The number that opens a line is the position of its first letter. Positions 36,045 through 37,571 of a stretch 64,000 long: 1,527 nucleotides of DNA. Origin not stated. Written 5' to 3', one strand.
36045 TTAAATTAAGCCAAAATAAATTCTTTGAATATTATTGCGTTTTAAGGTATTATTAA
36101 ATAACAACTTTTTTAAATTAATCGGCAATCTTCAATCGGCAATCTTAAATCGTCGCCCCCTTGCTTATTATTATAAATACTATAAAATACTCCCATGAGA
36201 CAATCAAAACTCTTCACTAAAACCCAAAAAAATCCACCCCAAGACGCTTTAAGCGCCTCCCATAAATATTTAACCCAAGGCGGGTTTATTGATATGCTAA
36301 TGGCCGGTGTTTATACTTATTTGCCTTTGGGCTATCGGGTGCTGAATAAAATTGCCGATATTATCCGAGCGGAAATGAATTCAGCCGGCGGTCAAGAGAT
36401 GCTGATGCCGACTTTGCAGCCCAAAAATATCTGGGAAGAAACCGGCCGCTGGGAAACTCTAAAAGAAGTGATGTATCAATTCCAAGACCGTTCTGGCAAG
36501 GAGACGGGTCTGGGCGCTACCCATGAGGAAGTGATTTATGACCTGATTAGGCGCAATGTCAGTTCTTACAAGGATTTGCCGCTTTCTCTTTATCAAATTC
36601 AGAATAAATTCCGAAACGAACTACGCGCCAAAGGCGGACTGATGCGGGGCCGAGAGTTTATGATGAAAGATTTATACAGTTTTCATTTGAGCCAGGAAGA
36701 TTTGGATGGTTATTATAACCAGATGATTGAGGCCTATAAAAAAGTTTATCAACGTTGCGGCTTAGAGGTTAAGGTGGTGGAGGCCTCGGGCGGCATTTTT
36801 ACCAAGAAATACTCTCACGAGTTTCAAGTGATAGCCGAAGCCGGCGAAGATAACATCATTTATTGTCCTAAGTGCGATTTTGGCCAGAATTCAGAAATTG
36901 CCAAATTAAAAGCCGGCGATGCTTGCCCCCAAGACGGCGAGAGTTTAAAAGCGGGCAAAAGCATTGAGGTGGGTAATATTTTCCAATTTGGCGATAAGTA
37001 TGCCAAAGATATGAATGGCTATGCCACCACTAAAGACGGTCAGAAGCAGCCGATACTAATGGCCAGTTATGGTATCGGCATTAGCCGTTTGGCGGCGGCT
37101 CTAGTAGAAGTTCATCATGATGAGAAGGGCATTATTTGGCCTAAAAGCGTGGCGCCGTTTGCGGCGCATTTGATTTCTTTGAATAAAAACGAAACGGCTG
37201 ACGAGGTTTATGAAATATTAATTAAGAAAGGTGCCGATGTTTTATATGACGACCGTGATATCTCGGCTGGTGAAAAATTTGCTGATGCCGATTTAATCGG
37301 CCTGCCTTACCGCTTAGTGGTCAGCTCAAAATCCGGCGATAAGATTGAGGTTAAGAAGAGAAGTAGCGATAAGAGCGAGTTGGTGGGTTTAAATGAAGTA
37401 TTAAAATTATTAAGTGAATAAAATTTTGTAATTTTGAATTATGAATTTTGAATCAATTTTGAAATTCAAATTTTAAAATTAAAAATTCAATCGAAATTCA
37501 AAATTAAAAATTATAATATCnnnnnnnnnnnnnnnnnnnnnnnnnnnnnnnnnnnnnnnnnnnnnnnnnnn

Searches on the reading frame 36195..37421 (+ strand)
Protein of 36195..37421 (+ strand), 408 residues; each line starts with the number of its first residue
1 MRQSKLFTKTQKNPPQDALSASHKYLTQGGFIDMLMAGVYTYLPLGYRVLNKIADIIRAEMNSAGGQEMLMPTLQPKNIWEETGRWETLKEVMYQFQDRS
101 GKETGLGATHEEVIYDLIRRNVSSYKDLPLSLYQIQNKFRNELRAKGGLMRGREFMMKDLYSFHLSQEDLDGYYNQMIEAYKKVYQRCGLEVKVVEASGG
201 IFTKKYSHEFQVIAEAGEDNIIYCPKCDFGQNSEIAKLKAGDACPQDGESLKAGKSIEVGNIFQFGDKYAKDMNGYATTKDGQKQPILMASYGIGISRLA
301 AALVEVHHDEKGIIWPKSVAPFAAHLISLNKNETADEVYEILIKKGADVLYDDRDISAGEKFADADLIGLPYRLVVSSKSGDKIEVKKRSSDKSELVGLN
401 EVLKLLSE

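Call 66: search_protein_families(library=pfam, proteins=[window:36195-37421:+], max_evalue=0.00001)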
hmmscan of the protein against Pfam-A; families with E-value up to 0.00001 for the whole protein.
window:36195-37421:+ (408 aa): 2 families
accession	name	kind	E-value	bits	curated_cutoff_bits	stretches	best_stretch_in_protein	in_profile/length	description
PF00587.30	tRNA-synt_2b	-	4.5e-34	118.5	29.3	1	94-307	1-179/179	tRNA synthetase class II core domain (G, H, P, S and T)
PF03129.25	HGTP_anticodon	-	1.4e-13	51.2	21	1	329-407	7-92/94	Anticodon binding domain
